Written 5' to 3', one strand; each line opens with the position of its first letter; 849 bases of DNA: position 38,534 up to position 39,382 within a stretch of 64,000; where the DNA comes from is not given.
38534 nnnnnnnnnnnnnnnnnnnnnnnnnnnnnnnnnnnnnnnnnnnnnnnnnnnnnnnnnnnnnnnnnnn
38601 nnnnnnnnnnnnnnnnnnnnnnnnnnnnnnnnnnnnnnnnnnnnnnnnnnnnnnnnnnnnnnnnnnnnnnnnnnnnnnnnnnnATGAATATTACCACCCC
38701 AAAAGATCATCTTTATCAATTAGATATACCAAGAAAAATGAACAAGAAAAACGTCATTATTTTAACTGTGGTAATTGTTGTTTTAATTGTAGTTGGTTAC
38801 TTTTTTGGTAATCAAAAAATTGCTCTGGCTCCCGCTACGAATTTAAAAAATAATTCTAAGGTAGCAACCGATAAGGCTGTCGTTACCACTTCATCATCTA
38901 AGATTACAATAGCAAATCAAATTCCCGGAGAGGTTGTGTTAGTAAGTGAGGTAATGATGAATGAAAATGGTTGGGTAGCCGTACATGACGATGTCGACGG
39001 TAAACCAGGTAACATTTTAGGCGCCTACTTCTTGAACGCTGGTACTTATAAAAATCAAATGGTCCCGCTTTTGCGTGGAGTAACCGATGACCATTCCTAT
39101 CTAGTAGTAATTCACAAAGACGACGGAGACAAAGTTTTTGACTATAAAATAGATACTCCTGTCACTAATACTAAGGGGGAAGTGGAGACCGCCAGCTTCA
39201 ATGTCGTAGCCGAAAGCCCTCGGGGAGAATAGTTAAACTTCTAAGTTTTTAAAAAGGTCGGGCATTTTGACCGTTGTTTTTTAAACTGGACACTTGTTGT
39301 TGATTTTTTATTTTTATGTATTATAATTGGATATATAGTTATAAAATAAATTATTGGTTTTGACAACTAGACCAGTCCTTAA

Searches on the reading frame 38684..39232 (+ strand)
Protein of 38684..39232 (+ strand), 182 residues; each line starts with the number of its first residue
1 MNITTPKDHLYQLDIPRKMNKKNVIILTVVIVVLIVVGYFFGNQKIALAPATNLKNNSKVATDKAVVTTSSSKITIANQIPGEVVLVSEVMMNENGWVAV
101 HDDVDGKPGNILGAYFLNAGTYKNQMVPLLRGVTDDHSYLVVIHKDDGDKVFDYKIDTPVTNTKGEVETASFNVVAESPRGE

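Call 35: search_protein_families(library=pfam, proteins=[window:38684-39232:+], max_evalue=0.01)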
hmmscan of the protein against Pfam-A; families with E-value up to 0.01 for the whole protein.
window:38684-39232:+ (182 aa): 1 family
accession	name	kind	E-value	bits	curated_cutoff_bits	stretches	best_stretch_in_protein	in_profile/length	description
PF23951.1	DUF7282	-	6.1e-17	62.3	27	1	74-172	3-109/112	Domain of unknown function (DUF7282)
